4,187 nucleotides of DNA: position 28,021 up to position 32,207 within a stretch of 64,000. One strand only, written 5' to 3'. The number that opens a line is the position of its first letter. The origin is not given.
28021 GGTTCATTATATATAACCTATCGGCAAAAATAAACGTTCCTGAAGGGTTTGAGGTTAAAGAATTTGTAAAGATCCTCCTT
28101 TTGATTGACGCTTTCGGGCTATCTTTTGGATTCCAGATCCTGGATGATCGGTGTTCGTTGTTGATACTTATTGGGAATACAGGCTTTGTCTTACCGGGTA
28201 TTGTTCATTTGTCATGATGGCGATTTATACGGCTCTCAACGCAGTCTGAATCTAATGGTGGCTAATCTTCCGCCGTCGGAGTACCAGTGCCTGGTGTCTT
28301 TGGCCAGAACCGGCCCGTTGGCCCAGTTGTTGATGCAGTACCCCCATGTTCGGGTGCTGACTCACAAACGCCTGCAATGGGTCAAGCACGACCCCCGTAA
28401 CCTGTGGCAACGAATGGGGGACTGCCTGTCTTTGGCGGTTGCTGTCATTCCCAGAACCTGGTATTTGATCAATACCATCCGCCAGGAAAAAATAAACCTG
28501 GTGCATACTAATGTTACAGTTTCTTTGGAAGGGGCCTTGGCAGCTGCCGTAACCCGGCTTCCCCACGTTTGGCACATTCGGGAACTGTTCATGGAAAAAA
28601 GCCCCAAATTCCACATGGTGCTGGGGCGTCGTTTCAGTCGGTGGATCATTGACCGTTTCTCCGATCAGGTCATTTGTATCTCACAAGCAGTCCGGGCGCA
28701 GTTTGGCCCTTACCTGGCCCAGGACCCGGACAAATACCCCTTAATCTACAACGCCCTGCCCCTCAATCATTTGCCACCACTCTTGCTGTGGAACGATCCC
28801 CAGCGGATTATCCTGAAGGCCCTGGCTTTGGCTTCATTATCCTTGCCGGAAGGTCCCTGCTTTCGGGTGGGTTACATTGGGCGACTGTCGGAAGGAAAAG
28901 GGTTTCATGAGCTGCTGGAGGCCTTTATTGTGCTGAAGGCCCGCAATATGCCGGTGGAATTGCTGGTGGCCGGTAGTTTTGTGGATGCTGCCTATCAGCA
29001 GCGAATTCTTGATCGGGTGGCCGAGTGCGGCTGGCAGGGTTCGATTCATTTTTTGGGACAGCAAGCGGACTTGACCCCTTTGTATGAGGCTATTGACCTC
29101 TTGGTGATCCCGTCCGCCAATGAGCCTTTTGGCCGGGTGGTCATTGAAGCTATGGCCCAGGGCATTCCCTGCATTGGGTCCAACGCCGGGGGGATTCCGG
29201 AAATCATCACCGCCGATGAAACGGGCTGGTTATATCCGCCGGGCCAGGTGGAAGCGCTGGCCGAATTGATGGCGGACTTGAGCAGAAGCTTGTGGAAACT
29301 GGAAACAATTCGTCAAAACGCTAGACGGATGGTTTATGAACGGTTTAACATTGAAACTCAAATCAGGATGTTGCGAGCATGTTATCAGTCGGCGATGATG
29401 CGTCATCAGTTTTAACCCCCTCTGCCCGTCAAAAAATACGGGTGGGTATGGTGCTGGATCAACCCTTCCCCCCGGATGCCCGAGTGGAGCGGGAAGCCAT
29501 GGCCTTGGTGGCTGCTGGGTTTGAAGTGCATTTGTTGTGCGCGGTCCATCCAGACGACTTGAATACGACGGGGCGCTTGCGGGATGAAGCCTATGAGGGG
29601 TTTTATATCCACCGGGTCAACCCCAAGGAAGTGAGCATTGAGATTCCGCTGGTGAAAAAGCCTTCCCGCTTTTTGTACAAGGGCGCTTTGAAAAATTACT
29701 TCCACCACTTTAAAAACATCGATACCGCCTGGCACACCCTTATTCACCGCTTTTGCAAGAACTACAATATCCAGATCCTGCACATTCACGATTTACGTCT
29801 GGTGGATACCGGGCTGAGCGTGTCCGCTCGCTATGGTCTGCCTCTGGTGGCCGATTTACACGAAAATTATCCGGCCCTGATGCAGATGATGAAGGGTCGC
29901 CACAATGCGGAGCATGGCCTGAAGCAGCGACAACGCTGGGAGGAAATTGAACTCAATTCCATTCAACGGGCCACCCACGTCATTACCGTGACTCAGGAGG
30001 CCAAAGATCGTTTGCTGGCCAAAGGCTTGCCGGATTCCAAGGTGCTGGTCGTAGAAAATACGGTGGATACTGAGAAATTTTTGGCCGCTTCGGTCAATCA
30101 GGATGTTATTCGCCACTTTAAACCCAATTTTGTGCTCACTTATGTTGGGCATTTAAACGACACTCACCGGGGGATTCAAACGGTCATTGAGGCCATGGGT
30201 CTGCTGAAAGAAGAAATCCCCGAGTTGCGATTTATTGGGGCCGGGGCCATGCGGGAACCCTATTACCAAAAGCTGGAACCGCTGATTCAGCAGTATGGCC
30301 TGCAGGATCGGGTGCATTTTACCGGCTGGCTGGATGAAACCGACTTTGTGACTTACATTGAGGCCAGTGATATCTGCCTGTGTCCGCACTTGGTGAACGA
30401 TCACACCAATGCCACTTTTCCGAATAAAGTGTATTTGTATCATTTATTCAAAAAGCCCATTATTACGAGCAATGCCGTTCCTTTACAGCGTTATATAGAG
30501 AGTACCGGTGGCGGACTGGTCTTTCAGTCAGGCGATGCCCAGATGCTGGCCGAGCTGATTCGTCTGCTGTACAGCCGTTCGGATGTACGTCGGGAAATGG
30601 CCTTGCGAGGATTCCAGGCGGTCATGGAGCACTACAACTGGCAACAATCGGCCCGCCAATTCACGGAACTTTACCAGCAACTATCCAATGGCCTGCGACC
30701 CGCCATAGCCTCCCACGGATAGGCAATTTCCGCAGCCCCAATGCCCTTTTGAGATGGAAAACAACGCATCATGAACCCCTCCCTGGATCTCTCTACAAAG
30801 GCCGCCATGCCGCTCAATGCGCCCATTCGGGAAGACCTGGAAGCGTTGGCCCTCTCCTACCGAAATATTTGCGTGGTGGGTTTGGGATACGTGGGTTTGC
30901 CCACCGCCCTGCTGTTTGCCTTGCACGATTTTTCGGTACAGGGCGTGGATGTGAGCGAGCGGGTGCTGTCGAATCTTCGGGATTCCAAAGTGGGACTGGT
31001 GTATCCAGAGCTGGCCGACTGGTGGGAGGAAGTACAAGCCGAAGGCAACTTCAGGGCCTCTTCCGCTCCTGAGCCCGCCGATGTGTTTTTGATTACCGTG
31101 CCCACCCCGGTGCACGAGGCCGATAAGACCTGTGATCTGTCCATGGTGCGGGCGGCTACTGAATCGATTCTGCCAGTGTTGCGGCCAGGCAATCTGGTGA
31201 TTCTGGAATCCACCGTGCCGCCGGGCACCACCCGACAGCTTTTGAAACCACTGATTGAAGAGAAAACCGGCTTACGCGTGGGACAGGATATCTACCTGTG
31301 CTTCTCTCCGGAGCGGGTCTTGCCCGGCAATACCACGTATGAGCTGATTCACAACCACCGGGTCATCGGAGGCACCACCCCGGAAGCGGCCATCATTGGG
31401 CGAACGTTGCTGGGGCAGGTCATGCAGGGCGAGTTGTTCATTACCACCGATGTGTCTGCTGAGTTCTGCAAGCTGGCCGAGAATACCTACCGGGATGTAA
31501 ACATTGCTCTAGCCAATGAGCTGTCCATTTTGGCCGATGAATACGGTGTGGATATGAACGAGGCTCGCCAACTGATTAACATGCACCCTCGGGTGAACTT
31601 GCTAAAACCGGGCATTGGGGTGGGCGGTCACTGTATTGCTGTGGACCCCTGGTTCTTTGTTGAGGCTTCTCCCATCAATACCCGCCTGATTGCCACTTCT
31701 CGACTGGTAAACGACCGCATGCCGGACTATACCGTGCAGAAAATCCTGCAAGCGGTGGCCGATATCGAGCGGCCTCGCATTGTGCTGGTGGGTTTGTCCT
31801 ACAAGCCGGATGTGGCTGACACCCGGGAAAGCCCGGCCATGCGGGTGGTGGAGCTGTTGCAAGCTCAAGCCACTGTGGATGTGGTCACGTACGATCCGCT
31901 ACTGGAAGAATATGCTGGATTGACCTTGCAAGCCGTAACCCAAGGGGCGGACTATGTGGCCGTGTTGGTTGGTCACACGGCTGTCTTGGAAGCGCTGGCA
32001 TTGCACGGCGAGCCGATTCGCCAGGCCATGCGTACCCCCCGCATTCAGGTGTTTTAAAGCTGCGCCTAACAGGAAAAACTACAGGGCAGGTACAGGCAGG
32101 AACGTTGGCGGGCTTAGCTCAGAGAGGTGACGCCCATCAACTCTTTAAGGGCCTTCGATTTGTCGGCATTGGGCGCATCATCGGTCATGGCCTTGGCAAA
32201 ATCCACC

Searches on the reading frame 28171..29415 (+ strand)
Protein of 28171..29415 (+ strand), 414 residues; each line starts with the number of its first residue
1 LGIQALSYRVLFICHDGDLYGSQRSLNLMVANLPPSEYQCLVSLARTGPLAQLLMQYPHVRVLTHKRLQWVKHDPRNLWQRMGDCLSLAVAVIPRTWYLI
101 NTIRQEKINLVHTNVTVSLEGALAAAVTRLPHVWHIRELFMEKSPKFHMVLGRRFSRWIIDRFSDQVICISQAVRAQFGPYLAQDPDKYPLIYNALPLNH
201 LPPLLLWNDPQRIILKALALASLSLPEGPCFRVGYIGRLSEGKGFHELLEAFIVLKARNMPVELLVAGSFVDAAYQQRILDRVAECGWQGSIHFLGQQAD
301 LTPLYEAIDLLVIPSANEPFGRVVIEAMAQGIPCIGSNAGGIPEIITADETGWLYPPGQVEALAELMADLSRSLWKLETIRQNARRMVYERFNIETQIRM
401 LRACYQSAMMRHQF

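Call 12: search_protein_families(library=pfam, proteins=[window:28171-29415:+], max_evalue=0.00001)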
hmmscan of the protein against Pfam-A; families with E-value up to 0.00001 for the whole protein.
window:28171-29415:+ (414 aa): 5 families
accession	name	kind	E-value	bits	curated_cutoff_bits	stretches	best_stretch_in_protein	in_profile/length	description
PF00534.26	Glycos_transf_1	-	1.8e-35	122.4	26.4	1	233-386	18-171/172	Glycosyl transferases group 1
PF13692.12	Glyco_trans_1_4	-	4.9e-30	105.1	27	1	232-370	3-139/142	Glycosyl transferases group 1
PF13439.12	Glyco_transf_4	-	2.2e-10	41.2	28.5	1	93-198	58-168/170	Glycosyltransferase Family 4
PF20706.3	GT4-conflict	-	2.8e-08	33.6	26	1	230-349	197-323/385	Family 4 Glycosyltransferase in conflict systems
PF13579.12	Glyco_trans_4_4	-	2.9e-06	28.2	29.7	1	81-187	56-150/158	Glycosyl transferase 4-like domain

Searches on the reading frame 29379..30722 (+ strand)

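Call 12: search_protein_families(library=pfam, proteins=[window:29379-30722:+], max_evalue=0.00001)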
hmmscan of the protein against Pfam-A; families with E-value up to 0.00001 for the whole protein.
window:29379-30722:+ (447 aa): 5 families
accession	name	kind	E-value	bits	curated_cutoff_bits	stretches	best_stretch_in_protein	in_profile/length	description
PF00534.26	Glycos_transf_1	-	8.6e-21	74.7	26.4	1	245-408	10-166/172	Glycosyl transferases group 1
PF13692.12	Glyco_trans_1_4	-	1e-18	68.4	27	1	251-398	2-140/142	Glycosyl transferases group 1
PF13439.12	Glyco_transf_4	-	2.2e-16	60.8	28.5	1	38-233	10-170/170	Glycosyltransferase Family 4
PF13579.12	Glyco_trans_4_4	-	1.2e-11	45.7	29.7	1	34-227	5-157/158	Glycosyl transferase 4-like domain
PF13524.12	Glyco_trans_1_2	-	2.3e-07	31.3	25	1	280-428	12-142/144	Glycosyl transferase-like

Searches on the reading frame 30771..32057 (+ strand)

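Call 12: search_protein_families(library=pfam, proteins=[window:30771-32057:+], max_evalue=0.00001)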
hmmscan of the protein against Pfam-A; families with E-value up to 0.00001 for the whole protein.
window:30771-32057:+ (428 aa): 3 families
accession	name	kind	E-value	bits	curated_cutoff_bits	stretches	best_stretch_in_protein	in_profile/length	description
PF03721.20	UDPG_MGDP_dh_N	-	2.2e-46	158.2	27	1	32-207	2-180/187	UDP-glucose/GDP-mannose dehydrogenase family, NAD binding domain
PF00984.24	UDPG_MGDP_dh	-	6.4e-24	84.3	25.4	1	229-315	2-93/94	UDP-glucose/GDP-mannose dehydrogenase family, central domain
PF03720.21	UDPG_MGDP_dh_C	-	4.5e-11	43.5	30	1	339-407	2-79/103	UDP-glucose/GDP-mannose dehydrogenase family, UDP binding domain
